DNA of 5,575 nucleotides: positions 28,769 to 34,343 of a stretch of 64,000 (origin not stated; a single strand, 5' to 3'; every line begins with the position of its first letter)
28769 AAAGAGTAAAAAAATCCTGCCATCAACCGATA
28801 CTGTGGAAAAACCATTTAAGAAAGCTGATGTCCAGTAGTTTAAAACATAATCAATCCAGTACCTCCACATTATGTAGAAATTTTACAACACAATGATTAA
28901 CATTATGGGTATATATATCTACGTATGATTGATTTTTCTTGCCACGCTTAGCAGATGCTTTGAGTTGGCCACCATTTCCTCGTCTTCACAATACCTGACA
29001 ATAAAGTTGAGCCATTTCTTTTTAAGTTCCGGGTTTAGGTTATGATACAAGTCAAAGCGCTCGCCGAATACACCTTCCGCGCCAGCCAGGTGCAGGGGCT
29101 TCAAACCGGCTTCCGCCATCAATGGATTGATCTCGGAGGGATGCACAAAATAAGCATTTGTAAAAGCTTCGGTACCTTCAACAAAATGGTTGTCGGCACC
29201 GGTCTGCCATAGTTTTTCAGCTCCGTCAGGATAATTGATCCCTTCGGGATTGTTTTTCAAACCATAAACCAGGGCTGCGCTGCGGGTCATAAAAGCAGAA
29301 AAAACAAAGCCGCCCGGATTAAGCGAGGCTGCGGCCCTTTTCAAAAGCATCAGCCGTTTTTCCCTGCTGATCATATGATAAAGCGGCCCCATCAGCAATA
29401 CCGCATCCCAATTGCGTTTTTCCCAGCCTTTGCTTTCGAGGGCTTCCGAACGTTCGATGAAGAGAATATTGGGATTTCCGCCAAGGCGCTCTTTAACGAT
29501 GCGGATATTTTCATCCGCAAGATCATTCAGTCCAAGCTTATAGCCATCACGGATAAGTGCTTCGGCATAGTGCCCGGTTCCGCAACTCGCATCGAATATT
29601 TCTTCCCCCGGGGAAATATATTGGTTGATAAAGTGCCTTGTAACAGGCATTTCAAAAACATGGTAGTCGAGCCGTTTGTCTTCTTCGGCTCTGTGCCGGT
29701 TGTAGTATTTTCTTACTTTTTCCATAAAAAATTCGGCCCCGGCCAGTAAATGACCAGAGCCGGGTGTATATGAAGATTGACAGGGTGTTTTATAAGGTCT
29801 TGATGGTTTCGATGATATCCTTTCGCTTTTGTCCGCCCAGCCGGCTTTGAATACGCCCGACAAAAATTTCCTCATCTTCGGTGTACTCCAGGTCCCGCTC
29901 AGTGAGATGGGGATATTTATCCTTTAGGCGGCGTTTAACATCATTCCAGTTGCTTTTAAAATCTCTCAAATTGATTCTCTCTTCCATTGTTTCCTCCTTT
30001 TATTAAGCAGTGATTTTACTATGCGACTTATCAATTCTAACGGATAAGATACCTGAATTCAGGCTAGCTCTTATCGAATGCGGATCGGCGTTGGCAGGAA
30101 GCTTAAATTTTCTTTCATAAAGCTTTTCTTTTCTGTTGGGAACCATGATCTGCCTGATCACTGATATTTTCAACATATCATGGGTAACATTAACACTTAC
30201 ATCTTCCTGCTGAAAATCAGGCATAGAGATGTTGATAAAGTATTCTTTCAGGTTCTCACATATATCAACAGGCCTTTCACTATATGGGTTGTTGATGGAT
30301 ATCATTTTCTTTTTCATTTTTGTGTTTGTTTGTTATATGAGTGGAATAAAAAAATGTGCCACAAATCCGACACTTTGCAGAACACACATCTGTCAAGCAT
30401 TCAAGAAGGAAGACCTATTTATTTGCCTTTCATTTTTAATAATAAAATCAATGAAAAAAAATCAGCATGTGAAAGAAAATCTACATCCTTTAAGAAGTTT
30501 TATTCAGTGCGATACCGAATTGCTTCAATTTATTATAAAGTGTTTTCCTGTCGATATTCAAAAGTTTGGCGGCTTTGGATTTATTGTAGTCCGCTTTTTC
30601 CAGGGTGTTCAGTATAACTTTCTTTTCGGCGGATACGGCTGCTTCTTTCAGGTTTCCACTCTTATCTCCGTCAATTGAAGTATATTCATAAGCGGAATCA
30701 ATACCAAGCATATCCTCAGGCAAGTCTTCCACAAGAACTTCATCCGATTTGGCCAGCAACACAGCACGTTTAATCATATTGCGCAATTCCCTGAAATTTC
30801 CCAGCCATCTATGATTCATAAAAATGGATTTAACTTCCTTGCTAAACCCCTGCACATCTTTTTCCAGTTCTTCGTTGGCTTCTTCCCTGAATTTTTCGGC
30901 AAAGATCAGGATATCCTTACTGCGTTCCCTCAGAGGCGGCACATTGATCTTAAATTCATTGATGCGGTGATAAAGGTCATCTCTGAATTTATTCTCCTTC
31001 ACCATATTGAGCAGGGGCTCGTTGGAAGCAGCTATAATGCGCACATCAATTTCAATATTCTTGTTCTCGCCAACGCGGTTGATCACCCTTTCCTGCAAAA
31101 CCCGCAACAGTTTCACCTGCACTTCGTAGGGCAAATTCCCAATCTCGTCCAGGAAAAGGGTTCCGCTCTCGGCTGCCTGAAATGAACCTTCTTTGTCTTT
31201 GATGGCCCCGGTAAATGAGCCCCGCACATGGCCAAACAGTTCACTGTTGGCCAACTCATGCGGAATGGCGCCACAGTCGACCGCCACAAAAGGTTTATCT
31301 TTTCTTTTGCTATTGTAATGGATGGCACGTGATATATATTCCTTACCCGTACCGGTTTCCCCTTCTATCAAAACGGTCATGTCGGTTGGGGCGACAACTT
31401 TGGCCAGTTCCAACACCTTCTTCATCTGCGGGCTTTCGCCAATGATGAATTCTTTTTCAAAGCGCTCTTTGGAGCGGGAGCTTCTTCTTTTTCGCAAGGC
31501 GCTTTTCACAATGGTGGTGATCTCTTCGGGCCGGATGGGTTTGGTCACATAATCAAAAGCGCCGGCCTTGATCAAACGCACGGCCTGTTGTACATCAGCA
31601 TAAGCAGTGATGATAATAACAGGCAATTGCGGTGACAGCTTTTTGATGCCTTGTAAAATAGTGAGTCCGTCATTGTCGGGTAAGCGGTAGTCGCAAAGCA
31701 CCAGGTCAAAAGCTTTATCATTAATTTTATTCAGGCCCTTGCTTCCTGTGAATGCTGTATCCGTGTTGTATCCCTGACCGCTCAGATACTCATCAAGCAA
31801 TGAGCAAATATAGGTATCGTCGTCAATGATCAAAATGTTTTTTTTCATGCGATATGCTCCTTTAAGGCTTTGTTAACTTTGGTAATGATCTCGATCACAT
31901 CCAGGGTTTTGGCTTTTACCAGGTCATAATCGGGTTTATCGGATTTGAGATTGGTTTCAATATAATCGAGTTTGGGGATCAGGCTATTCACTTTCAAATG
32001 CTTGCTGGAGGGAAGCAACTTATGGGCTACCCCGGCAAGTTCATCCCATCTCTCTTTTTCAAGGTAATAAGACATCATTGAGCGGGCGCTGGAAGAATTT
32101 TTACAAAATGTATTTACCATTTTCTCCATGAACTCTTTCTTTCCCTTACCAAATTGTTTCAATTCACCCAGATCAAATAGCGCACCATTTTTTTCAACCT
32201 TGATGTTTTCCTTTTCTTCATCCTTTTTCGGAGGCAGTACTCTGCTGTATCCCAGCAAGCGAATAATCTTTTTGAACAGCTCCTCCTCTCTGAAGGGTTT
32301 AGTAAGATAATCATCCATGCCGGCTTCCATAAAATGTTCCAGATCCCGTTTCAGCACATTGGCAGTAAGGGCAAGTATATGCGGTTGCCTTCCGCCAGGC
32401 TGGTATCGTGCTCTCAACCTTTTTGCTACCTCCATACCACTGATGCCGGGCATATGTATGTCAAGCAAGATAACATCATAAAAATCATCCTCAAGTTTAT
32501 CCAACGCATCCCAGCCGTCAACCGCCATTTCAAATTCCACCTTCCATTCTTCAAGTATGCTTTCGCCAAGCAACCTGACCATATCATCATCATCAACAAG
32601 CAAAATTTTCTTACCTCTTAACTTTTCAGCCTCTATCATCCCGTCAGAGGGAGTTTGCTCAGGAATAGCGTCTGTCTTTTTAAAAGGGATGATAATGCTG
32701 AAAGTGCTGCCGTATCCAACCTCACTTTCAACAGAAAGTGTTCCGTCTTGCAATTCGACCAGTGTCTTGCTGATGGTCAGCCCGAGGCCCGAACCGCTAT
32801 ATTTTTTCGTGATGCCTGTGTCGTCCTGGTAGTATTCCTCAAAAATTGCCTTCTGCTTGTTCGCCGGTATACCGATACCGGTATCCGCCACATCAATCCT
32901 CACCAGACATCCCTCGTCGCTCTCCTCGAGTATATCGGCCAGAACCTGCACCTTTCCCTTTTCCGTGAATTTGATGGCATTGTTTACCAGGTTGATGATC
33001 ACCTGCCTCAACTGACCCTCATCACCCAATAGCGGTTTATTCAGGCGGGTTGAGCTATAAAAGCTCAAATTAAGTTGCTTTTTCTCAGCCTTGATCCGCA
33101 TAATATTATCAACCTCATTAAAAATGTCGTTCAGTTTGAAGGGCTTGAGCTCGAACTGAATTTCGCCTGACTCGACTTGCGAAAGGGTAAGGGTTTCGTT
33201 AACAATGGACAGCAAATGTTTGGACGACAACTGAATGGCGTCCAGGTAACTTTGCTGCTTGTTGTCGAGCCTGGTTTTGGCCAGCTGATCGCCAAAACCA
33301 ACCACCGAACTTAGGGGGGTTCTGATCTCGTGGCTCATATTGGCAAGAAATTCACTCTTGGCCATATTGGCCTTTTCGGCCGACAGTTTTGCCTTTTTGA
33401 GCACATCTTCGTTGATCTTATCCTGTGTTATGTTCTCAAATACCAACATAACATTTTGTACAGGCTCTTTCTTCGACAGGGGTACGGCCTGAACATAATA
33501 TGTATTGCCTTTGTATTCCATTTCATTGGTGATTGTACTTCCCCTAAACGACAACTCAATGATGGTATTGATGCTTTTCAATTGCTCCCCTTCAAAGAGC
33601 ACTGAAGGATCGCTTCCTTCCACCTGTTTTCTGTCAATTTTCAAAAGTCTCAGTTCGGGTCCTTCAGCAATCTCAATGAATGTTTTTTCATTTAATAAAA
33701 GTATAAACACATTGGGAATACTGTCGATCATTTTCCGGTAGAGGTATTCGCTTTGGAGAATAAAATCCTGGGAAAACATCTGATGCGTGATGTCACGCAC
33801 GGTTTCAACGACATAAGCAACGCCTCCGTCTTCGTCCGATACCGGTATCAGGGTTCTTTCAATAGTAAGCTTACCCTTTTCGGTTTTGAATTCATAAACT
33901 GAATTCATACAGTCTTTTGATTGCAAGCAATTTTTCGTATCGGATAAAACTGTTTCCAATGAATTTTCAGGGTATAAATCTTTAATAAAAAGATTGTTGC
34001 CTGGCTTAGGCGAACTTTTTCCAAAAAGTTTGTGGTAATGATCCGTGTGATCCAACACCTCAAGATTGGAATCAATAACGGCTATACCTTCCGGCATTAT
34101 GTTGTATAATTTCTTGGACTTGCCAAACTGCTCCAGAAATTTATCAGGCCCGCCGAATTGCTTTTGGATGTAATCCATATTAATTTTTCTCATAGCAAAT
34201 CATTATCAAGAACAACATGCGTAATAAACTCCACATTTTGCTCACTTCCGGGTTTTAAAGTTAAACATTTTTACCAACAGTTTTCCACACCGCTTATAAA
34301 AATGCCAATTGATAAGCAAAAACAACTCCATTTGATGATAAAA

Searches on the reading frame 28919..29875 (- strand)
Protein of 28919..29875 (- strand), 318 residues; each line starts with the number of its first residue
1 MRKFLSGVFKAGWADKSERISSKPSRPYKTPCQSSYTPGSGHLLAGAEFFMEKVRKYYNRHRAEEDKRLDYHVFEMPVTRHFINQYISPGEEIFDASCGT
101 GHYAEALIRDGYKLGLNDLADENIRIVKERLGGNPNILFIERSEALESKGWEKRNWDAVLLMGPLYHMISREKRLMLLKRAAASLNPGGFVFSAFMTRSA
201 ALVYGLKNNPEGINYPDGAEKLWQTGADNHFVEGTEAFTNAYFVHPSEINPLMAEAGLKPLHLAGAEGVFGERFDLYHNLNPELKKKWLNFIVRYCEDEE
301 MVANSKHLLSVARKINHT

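Call 3: search_protein_families(library=pfam, proteins=[window:28919-29875:-], max_evalue=0.01)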
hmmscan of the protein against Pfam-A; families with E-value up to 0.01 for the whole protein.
window:28919-29875:- (318 aa): 4 families
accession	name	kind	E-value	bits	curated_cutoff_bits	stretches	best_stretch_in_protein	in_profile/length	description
PF13649.12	Methyltransf_25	-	1.9e-08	35.3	27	1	93-189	1-97/97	Methyltransferase domain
PF13489.12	Methyltransf_23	-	1.5e-06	28.5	27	1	83-262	16-163/164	Methyltransferase domain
PF08241.18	Methyltransf_11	-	8.5e-06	26.8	21.2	1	95-192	2-94/95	Methyltransferase domain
PF08242.18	Methyltransf_12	-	1.7e-05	25.9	30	1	95-190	2-97/98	Methyltransferase domain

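Call 4: search_protein_families(library=ncbifam, proteins=[window:28919-29875:-], max_evalue=0.01)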
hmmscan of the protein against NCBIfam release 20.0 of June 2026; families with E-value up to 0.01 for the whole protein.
window:28919-29875:- (318 aa): 4 families
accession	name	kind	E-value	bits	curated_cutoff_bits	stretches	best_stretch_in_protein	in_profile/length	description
TIGR01983.1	UbiG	equivalog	1e-06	28.3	102.95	1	75-199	49-157/228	bifunctional 2-polyprenyl-6-hydroxyphenol methylase/3-demethylubiquinol 3-O-methyltransferase UbiG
NF043040.1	corrin_prot_MT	hypoth_equivalog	6.6e-06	25.7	180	1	79-191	31-145/216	corrinoid protein-associated methyltransferase CpaM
TIGR02021.1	BchM-ChlM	equivalog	6.5e-05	22.4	158.9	1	88-177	53-140/218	magnesium protoporphyrin IX methyltransferase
TIGR02072.1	BioC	equivalog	0.0072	16.2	184.95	0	91-140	36-84/244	malonyl-ACP O-methyltransferase BioC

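Call 60: search_protein_families(library=pfam, proteins=[window:28919-29725:-], max_evalue=0.001)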
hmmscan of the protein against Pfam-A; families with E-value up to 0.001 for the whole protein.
window:28919-29725:- (268 aa): 4 families
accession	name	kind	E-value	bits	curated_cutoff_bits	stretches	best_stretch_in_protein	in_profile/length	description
PF13649.12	Methyltransf_25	-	1.3e-08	35.8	27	1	43-139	1-97/97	Methyltransferase domain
PF13489.12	Methyltransf_23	-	9.7e-07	29.1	27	1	33-212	16-163/164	Methyltransferase domain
PF08241.18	Methyltransf_11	-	5.9e-06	27.3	21.2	1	45-142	2-94/95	Methyltransferase domain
PF08242.18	Methyltransf_12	-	1.3e-05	26.3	30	1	45-140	2-97/98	Methyltransferase domain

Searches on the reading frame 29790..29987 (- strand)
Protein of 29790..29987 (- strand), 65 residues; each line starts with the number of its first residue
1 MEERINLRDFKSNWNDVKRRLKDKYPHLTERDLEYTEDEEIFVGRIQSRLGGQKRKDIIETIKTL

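Call 3: search_protein_families(library=pfam, proteins=[window:29790-29987:-], max_evalue=0.01)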
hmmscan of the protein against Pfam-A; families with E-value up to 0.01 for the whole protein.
window:29790-29987:- (65 aa): 0 families

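Call 4: search_protein_families(library=ncbifam, proteins=[window:29790-29987:-], max_evalue=0.01)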
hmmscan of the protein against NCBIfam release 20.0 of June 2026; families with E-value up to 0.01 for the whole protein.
window:29790-29987:- (65 aa): 1 family
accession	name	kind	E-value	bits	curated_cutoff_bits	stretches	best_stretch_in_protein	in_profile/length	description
NF007748.0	PRK10428.1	equivalog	7.4e-06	25.9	113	1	8-56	4-53/69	hypothetical protein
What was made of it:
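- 29790..29987 (-): CsbD-like small protein (65 aa). Only a sub-threshold NCBIfam PRK10428 hit (call 4).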

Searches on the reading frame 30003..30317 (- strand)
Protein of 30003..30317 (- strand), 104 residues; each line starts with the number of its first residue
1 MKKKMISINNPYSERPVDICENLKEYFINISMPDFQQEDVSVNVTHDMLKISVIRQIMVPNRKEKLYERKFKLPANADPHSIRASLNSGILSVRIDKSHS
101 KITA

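Call 3: search_protein_families(library=pfam, proteins=[window:30003-30317:-], max_evalue=0.01)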
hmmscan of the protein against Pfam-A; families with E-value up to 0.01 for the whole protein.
window:30003-30317:- (104 aa): 1 family
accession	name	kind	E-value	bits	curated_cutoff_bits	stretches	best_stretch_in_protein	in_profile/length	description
PF00011.27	HSP20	-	1.1e-14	54.8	20.8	1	19-101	2-91/102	Hsp20/alpha crystallin family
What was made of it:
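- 30003..30317 (-): Hsp20 / alpha-crystallin small heat-shock protein. PF00011, 54.8 bits (call 3).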

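Call 4: search_protein_families(library=ncbifam, proteins=[window:30003-30317:-], max_evalue=0.01)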
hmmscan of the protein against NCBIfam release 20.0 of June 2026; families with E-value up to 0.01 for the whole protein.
window:30003-30317:- (104 aa): 3 families
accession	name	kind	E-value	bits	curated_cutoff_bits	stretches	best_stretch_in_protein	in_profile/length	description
NF041800.1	Hsp20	equivalog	5.8e-12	45.5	140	1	14-100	73-152/162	archaeal heat shock protein Hsp20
NF041799.1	Hsp14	equivalog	1.8e-10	40.8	100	1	15-99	19-110/118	archaeal heat shock protein Hsp14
NF042420.1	Hsp18_Clos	equivalog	1.5e-07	31.5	195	1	13-101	41-137/147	heat shock protein Hsp18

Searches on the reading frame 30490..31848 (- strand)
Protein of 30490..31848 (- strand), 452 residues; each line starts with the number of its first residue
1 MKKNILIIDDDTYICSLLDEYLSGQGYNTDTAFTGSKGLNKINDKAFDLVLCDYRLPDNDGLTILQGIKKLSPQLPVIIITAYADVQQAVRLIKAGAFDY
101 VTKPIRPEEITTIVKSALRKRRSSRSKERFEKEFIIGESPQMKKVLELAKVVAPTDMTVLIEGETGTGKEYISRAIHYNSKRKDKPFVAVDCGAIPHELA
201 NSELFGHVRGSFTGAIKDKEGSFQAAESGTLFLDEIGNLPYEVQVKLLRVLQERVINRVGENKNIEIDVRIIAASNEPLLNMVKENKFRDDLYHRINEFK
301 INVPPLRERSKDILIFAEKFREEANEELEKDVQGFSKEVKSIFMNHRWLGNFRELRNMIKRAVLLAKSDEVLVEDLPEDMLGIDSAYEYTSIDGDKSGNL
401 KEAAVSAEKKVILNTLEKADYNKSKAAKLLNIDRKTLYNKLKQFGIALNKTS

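Call 60: search_protein_families(library=pfam, proteins=[window:30490-31848:-], max_evalue=0.001)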
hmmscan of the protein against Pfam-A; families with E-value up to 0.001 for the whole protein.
window:30490-31848:- (452 aa): 8 families
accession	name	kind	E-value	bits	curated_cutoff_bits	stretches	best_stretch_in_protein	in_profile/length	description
PF00158.32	Sigma54_activat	-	9.5e-71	237.3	20.2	1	135-301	1-167/168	Sigma-54 interaction domain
PF00072.30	Response_reg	-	1.1e-29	103.3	30.2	1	5-114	1-110/111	Response regulator receiver domain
PF25601.1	AAA_lid_14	-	2.7e-21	75.6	27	1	307-382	1-76/87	AAA+ ATPase lid domain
PF14532.12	Sigma54_activ_2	-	5.4e-20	72.5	25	1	136-306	1-138/138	Sigma-54 interaction domain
PF02954.25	HTH_8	-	2.6e-14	53.1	22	1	407-444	5-42/42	Bacterial regulatory protein, Fis family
PF07728.20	AAA_5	-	1.5e-08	35.1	22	1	159-295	2-138/139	AAA domain (dynein-related subfamily)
PF07724.20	AAA_2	-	4.1e-05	24.1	27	1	158-284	5-132/166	AAA domain (Cdc48 subfamily)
PF08298.17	AAA_PrkA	-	0.00028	20.5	25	1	220-316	226-320/358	PrkA AAA domain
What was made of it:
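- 30490..31848 (-): NtrC-type response regulator / sigma-54 enhancer-binding protein. REC, Sigma54_activat (237 bits), AAA_lid_14 and HTH_8 domains (call 60).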

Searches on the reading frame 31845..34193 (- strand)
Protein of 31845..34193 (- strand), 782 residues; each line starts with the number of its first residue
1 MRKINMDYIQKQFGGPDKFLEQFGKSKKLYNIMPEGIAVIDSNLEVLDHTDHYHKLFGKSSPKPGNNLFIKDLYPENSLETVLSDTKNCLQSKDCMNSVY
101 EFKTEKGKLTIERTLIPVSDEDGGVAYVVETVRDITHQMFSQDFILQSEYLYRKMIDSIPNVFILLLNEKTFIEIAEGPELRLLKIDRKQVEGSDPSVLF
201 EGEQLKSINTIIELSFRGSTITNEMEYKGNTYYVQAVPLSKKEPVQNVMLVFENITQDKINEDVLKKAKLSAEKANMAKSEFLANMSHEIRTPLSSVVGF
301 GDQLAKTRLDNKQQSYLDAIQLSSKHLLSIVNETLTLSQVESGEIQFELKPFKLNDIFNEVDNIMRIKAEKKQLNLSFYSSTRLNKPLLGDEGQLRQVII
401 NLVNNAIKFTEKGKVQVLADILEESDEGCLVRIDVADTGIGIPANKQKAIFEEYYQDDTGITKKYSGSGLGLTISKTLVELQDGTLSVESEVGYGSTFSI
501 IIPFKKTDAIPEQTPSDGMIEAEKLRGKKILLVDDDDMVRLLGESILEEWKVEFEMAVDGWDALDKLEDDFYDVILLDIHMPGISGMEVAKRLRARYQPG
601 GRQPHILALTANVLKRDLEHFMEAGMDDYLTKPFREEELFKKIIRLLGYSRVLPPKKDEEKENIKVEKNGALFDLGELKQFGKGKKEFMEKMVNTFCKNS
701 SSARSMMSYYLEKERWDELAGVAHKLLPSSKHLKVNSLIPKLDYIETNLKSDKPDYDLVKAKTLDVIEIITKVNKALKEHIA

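Call 60: search_protein_families(library=pfam, proteins=[window:31845-34193:-], max_evalue=0.001)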
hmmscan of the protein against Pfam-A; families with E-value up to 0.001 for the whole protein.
window:31845-34193:- (782 aa): 6 families
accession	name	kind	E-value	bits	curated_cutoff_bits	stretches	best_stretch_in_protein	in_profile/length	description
PF02518.31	HATPase_c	-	8e-26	91.1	26.4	1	390-505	1-110/111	Histidine kinase-, DNA gyrase B-, and HSP90-like ATPase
PF00072.30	Response_reg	-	3.8e-25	88.7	30.2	1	530-643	1-110/111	Response regulator receiver domain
PF00512.31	HisKA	-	3.4e-18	65.9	26.9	1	278-343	1-66/66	His Kinase A (phospho-acceptor) domain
PF08448.16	PAS_4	-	4.7e-08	33.7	23.1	1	33-137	4-107/110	PAS fold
PF13426.13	PAS_9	-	8.5e-08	32.8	27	0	34-137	1-103/103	PAS domain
PF13596.12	PAS_10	-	0.0003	21.8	22.1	0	28-136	3-106/106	PAS domain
